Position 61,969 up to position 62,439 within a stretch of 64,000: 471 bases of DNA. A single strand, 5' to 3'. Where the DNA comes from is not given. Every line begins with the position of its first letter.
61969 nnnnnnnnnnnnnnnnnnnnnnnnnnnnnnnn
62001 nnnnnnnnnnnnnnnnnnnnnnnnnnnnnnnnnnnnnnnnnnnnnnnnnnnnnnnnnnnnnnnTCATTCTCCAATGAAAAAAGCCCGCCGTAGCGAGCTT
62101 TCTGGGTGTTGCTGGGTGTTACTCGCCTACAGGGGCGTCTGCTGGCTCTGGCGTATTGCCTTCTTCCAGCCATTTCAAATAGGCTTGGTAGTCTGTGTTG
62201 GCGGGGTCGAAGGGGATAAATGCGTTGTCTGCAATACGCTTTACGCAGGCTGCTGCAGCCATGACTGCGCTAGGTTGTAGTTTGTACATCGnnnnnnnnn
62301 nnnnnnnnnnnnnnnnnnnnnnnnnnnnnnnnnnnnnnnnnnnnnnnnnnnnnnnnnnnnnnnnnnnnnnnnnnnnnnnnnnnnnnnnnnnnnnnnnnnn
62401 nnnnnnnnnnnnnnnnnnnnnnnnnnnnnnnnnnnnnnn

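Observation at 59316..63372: Three tandem tail-fibre cassettes, each with a conserved downstream gene of about 55 aa and separated by TTCG-tetraloop terminators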

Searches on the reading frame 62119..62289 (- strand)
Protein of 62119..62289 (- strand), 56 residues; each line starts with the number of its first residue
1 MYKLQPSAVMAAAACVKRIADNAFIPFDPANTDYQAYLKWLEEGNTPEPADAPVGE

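Call 7: search_protein_families(library=pfam, proteins=[window:62119-62289:-], max_evalue=1)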
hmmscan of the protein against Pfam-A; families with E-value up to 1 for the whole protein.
window:62119-62289:- (56 aa): 0 families

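Call 8: search_protein_families(library=phrogs, proteins=[window:62119-62289:-], max_evalue=0.1)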
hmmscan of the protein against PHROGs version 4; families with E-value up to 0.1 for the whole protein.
window:62119-62289:- (56 aa): 2 families
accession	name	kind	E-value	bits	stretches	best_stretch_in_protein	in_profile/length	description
phrog_20370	-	unknown function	3.2e-14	54.1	1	2-51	3-48/148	-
phrog_34019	-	unknown function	1.7e-07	32.1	1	13-54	7-48/80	-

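Call 11: search_dna_similar(query=window:62119-62289:-, collection=phages, mode=protein, max_rows=40, max_evalue=0.01)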
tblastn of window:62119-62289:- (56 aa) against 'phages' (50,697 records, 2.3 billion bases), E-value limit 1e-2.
Records with a match: 62; places in all: 67; records where one place covers at least 80% of the query: 31.
Best place of each record, by identity: 60-80% 4; <60% 58.
By first word of the organism name: Pseudomonas 25; Ralstonia 15; Synechococcus 8; Acidovorax 4; Prochlorococcus 2; Methylophilales 2; Caudoviricetes 1; uncultured 1; Marine 1; phage 1; and 2 more.
By host as written in the record: Pseudomonas putida KT2440 and Paw85 25; Ralstonia solanacearum 10; - 6; Synechococcus sp. MW02 4; Ralstonia solanacearum Race 3, Biovar 1 3; Prochlorococcus sp. MIT9515 2; Synechococcus sp. KCZYC6 2; Acidovorax citrulli 2; and 7 more.
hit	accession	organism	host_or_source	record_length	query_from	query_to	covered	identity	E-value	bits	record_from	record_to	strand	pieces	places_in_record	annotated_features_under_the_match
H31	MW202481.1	Caudoviricetes sp.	Manatee Spring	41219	14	51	68%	78.9%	1e-13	68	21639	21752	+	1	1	hypothetical protein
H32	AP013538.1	uncultured phage_MedDCM-OCT-S45-C4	metagenomic fosmid library constructed ...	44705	16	52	66%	78.4%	5e-13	66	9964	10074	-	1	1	hypothetical protein (x2)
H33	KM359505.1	Prochlorococcus phage P-TIM68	Prochlorococcus sp. MIT9515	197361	2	51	89%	52.9%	2e-9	56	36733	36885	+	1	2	hypothetical protein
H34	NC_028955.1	Prochlorococcus phage P-TIM68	Prochlorococcus sp. MIT9515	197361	2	51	89%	52.9%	2e-9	56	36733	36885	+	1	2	hypothetical protein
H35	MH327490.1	Marine virus AG-345-A17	single cell amplified by WGA-X; seawater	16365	1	51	91%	43.4%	9e-6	45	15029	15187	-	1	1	record has no annotation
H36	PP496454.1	Pseudomonas phage vB_PpuP-Kaagvere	Pseudomonas putida KT2440 and Paw85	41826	1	49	88%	44.9%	1e-5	45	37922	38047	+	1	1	hypothetical protein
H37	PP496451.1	Pseudomonas phage vB_PpuP-Hammaste-2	Pseudomonas putida KT2440 and Paw85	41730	1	49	88%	44.9%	1e-5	45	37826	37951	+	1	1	hypothetical protein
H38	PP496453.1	Pseudomonas phage vB_PpuP-Illi-1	Pseudomonas putida KT2440 and Paw85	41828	1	49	88%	44.9%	1e-5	45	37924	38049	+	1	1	hypothetical protein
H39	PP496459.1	Pseudomonas phage vB_PpuP-Laguja-5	Pseudomonas putida KT2440 and Paw85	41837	1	49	88%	44.9%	1e-5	45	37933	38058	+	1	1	hypothetical protein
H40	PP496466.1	Pseudomonas phage vB_PpuP-Pori-2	Pseudomonas putida KT2440 and Paw85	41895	1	49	88%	44.9%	1e-5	45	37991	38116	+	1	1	hypothetical protein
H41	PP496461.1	Pseudomonas phage vB_PpuP-Luutsna-3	Pseudomonas putida KT2440 and Paw85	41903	1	49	88%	44.9%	1e-5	45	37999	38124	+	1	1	hypothetical protein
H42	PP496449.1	Pseudomonas phage vB_PpuP-Vanda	Pseudomonas putida KT2440 and Paw85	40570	1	49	88%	44.9%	1e-5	45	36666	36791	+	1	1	hypothetical protein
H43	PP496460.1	Pseudomonas phage vB_PpuP-Luutsna-1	Pseudomonas putida KT2440 and Paw85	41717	1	49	88%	44.9%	1e-5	45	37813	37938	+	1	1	hypothetical protein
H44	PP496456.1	Pseudomonas phage vB_PpuP-KiKu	Pseudomonas putida KT2440 and Paw85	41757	1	49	88%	44.9%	1e-5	45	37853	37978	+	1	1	hypothetical protein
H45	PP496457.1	Pseudomonas phage vB_PpuP-Konnatiik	Pseudomonas putida KT2440 and Paw85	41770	1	49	88%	44.9%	1e-5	45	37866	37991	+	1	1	hypothetical protein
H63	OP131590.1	Acidovorax phage Alfacinha1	Acidovorax valerianellae GBBC 3357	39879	10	45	64%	58.3%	2e-6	47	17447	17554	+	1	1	hypothetical protein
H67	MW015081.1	Synechococcus phage S-SRM01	Synechococcus sp. KCZYC6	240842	10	45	64%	55.6%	2e-6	48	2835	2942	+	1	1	hypothetical protein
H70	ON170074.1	Ralstonia phage YO033_1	Ralstonia solanacearum R281, UW154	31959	16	49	61%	58.8%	3e-6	47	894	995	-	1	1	record has no annotation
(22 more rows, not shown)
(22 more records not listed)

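Call 12: get_annotated_region(hit=H31, flank=4000)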
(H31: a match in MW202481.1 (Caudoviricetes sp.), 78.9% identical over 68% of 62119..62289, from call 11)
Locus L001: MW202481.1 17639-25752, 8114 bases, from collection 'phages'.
description: Podoviridae sp. isolate ctXG6705, complete genome.
organism: Caudoviricetes sp. (NCBI taxid 2832643)
taxonomy: Viruses; Duplodnaviria; Heunggongvirae; Uroviricota; Caudoviricetes
host: -; source: Manatee Spring; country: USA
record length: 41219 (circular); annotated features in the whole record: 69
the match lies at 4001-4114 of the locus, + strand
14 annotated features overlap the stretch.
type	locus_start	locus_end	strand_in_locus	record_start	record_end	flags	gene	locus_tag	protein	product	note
CDS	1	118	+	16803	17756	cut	-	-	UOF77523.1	major capsid protein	-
CDS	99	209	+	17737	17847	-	-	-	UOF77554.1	hypothetical protein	-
CDS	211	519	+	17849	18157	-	-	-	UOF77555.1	hypothetical protein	-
CDS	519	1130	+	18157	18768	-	-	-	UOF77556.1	hypothetical protein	-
CDS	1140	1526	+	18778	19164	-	-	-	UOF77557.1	hypothetical protein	-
CDS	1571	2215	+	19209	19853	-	-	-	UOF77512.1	hnh endonuclease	-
CDS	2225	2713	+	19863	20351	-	-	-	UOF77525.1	tail fiber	-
CDS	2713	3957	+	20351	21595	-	-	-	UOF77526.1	tail fiber protein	-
CDS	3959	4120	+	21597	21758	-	-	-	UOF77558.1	hypothetical protein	-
CDS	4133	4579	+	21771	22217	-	-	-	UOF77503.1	putative tail fiber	-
CDS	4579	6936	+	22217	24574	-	-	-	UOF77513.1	concanavalin A-like lectin/glucanase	-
CDS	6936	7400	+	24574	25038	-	-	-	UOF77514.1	hnhc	-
CDS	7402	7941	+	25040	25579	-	-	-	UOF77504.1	na-ca exchanger/integrin-beta4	-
CDS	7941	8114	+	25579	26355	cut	-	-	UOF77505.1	serine-rich adhesin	-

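Call 13: get_annotated_region(hit=H36, flank=4000)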
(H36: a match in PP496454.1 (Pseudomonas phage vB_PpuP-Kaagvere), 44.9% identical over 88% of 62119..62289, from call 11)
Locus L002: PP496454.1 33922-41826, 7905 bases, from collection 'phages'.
description: Pseudomonas phage vB_PpuP-Kaagvere, complete genome.
organism: Pseudomonas phage vB_PpuP-Kaagvere (NCBI taxid 3132658)
taxonomy: Viruses; Duplodnaviria; Heunggongvirae; Uroviricota; Caudoviricetes; Autographiviridae
host: Pseudomonas putida KT2440 and Paw85; source: muddy water; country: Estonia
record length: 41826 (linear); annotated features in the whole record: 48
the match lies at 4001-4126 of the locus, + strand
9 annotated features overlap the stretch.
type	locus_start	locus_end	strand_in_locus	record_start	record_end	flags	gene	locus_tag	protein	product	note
CDS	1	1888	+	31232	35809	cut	-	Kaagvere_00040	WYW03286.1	internal virion protein with endolysin domain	-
CDS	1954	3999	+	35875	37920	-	-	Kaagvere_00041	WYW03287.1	tail fiber assembly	-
CDS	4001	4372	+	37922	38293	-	-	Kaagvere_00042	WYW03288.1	hypothetical protein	-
CDS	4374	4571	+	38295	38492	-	-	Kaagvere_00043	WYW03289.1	holin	-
CDS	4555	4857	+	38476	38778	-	-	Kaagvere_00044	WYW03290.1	terminase small subunit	-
CDS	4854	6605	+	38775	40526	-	-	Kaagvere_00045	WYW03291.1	terminase large subunit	-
CDS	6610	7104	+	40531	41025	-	-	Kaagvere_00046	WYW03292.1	hypothetical protein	-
CDS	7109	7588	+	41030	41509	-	-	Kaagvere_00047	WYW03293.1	endolysin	-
CDS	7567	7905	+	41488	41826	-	-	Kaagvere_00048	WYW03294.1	Rz-like spanin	-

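Call 14: get_annotated_region(hit=H33, flank=4000)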
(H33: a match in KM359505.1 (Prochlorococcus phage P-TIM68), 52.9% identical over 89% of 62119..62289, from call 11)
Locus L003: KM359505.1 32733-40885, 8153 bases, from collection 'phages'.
description: Prochlorococcus phage P-TIM68, complete genome.
organism: Prochlorococcus phage P-TIM68 (NCBI taxid 1542477)
taxonomy: Viruses; Duplodnaviria; Heunggongvirae; Uroviricota; Caudoviricetes; Kyanoviridae; Haifavirus; Haifavirus tim68
host: Prochlorococcus sp. MIT9515; source: -; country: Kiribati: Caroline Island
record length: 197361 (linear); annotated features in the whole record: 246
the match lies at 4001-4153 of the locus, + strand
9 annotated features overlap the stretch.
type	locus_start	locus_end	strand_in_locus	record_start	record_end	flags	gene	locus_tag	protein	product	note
CDS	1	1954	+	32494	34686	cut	-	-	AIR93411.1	hypothetical protein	-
CDS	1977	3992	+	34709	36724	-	-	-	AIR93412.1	putative tail fiber protein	-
CDS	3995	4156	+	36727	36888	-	-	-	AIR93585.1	hypothetical protein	-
CDS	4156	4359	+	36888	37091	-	-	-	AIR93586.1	hypothetical protein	-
CDS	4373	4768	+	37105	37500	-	-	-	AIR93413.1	hypothetical protein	-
CDS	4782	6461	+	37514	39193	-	-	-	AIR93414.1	hypothetical protein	-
CDS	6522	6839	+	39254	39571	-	-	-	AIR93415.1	hypothetical protein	-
CDS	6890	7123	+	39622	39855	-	-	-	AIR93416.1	hypothetical protein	-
CDS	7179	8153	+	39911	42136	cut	-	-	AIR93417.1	hypothetical protein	-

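Call 23: search_protein_families(library=pfam, proteins=[L002:4001-4369:+, L002:1954-3996:+, L003:1977-3989:+, L001:2713-3954:+], max_evalue=1)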
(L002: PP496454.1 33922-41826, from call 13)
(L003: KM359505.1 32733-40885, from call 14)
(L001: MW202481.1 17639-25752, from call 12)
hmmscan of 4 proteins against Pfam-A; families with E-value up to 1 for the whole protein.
L002:4001-4369:+ (123 aa): 1 family
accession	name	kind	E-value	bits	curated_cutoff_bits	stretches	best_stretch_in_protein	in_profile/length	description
PF16778.10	Phage_tail_APC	-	0.027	14.7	26.6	1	63-120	6-59/60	Phage tail assembly chaperone protein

L002:1954-3996:+ (681 aa): 1 family
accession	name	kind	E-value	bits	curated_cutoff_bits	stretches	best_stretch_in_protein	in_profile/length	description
PF03906.20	Phage_T7_tail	-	6.2e-08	32.9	25.2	1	72-163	54-145/157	Phage T7 tail fibre protein, N-terminal domain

L003:1977-3989:+ (671 aa): 1 family
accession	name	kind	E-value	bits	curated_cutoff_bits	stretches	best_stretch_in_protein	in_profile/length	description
PF03205.20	MobB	-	0.03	14.6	26.6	1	129-166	45-82/133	Molybdopterin guanine dinucleotide synthesis protein B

L001:2713-3954:+ (414 aa): 0 families

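Call 28: find_homologous_proteins(query=A2, max_evalue=0.001)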
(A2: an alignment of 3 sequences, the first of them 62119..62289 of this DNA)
Query A2 (3 sequences) (56 aa, profile of the alignment): 8000 proteins with E <= 0.001 among 8000 candidates; the best 120 are listed.
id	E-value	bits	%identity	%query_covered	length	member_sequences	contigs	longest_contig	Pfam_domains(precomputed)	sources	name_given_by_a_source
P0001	1.1e-32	130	92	68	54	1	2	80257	-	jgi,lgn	-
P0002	3.1e-31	125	67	91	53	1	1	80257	-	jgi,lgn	-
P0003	2.0e-30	122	73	91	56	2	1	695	-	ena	-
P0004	6.4e-30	121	73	91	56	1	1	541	-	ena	-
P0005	1.2e-29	120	-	-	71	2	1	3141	-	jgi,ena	jgi:hypothetical protein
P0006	1.3e-29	120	71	96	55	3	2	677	-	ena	-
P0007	1.8e-29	119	74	95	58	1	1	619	-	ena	-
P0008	5.1e-29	118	72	100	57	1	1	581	-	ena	-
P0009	6.7e-29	117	71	91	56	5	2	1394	-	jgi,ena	-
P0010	1.1e-28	117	85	73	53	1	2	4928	-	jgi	jgi:hypothetical protein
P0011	1.2e-28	117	65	100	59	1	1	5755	-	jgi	-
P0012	1.3e-28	116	73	91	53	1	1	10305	-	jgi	jgi:hypothetical protein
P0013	1.6e-28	116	71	91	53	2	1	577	-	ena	-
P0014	2.0e-28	116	72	91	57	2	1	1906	-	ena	-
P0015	2.1e-28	116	72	95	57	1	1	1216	-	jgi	jgi:hypothetical protein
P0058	4.4e-27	112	84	91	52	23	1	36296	-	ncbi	-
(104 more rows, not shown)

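Call 29: find_encoding_contigs(protein=window:62119-62289:-, flank=10000, max_places=4)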
Protein window:62119-62289:- (56 aa): no gene with exactly this product is on record in the collection.

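Call 30: find_encoding_contigs(protein=P0058, flank=6000, max_places=4)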
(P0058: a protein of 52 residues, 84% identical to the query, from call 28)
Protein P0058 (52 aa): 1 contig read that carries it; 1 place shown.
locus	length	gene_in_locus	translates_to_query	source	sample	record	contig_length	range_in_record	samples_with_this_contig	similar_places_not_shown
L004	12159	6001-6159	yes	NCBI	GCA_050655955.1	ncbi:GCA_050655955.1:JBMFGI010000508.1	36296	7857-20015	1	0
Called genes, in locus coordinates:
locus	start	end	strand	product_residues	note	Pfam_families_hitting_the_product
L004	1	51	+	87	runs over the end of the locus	-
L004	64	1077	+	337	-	-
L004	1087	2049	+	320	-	PF17236:SU10_MCP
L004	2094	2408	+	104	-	-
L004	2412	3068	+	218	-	PF03452:Anp1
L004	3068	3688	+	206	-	PF24175:SU10_adaptor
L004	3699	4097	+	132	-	PF23140:Gp80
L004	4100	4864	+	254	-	-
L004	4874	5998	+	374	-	-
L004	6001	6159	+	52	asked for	-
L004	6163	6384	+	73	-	-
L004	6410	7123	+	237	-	-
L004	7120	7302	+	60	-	-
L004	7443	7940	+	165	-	-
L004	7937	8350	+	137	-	-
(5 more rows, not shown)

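Call 31: find_related_loci(query=A2, collection=viral_contigs, flank=4000)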
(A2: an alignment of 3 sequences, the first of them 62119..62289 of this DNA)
Query A2 (56 aa) in viral_contigs; peptide patterns used: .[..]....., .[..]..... (x = any residue, [..] = any of these).
599 stretches matched a pattern (row limit reached: there are more); 525 encode a relative of the query (tblastn E <= 1e-3); the best 80 are kept; 80 distinct loci.
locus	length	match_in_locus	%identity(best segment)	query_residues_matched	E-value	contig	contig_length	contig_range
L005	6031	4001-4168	73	1-56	2e-25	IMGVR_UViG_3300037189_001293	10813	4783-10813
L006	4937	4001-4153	75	1-51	4e-24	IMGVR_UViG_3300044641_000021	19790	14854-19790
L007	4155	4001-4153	76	1-51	9e-24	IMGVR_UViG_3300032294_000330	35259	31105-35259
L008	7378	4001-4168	68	1-56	2e-23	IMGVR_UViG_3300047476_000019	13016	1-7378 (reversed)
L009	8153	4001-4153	73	1-51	3e-23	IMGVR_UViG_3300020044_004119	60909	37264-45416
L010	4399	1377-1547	70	1-56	5e-23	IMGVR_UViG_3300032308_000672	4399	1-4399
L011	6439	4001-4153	71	1-51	8e-23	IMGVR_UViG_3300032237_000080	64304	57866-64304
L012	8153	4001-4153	73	1-51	5e-22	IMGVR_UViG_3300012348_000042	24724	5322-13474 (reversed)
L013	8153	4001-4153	73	1-51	8e-22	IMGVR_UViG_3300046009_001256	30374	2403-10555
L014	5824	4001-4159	74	1-51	1e-21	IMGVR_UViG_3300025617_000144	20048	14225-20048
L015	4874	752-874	88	11-51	1e-21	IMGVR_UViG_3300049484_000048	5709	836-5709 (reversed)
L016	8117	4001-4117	82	15-53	4e-21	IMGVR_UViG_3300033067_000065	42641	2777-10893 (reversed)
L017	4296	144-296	69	1-51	5e-21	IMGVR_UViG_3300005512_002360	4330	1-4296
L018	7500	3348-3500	73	1-51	4e-21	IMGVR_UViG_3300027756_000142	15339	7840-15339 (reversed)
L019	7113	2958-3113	69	1-51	7e-21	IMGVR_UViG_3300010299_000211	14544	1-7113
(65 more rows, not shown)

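Call 36: search_solved_structures(query=A2, max_evalue=10, show_alignments=2)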
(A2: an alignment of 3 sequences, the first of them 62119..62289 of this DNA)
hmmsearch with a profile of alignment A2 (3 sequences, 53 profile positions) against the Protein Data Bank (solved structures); distinct sequences matched with E-value up to 10: 6.
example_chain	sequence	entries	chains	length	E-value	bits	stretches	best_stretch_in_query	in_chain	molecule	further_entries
6hiv_CI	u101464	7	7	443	0.39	14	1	25-40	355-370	uS9m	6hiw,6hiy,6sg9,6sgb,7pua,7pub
6hiz_CI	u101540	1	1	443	0.39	14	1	25-40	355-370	uS9m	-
7aor_d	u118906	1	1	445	0.48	13.7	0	26-38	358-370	uS9m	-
9hny_CI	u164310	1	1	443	0.5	13.6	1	25-38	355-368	Ribosomal protein S9/S16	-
7dvr_A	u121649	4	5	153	1.5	12.1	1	11-37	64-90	HTH marR-type domain-containing protein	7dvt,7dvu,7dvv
7dvs_A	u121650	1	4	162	1.8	11.9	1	11-37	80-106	MarR family transcriptional regulator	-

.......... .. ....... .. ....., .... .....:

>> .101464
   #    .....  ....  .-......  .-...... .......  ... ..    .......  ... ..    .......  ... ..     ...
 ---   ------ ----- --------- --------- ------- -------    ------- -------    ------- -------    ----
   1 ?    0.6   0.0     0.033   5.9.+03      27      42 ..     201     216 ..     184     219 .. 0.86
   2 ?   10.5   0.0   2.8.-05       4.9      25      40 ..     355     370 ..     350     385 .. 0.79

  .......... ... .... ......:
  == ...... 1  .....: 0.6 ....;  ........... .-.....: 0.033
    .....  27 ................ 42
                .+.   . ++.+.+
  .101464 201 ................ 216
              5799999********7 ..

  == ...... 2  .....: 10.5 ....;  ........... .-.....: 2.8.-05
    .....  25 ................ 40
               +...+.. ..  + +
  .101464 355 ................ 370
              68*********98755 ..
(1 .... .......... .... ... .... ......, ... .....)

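Call 42: get_annotated_region(hit=H63, flank=3500)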
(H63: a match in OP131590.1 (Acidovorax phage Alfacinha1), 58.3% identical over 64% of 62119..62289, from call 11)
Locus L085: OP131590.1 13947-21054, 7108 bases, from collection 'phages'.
description: Acidovorax phage Alfacinha1, complete genome.
organism: Acidovorax phage Alfacinha1 (NCBI taxid 2972491)
taxonomy: Viruses; Duplodnaviria; Heunggongvirae; Uroviricota; Caudoviricetes; Peduoviridae
host: Acidovorax valerianellae GBBC 3357; source: -; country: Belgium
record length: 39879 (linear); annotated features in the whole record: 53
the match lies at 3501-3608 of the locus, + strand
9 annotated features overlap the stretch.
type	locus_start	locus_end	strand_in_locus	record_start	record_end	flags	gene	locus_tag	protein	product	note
CDS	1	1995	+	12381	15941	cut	-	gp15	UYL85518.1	putative VrlC protein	-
CDS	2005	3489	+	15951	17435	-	-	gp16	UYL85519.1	tail protein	-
CDS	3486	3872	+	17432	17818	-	-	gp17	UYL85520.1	hypothetical protein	-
CDS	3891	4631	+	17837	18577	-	-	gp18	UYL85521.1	envelope protein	-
CDS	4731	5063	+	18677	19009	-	-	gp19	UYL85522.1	hypothetical protein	-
CDS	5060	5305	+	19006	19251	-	-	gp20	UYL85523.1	hypothetical protein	-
CDS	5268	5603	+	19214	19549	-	-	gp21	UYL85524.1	hypothetical protein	-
CDS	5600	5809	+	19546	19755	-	-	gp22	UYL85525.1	helix-turn-helix transcriptional regulator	-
CDS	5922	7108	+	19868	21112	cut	-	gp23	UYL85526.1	tail sheath subtilisin-like domain-containing protein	-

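Call 43: get_annotated_region(hit=H67, flank=3500)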
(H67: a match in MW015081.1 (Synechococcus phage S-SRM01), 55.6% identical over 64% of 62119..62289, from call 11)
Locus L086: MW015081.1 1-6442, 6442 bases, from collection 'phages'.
description: Synechococcus phage S-SRM01, complete genome.
organism: Synechococcus phage S-SRM01 (NCBI taxid 2781608)
taxonomy: Viruses; Duplodnaviria; Heunggongvirae; Uroviricota; Caudoviricetes; Kyanoviridae; Serangoonvirus; Serangoonvirus essarone
host: Synechococcus sp. KCZYC6; source: Serangoon Reservoir; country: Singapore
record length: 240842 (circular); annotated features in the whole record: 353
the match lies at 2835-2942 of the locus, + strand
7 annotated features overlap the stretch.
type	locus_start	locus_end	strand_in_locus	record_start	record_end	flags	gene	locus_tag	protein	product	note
CDS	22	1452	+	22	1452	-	-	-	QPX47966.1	baseplate wedge initiator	-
CDS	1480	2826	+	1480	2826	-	-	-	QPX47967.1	hypothetical protein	-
CDS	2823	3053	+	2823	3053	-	-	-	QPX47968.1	hypothetical protein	-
CDS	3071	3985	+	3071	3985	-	-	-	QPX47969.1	putative endosialidase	-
CDS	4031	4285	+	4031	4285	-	-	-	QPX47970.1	hypothetical protein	-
CDS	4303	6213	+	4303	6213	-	-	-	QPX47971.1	tail fiber-like protein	-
CDS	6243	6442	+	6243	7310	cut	-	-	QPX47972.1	virion structural protein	-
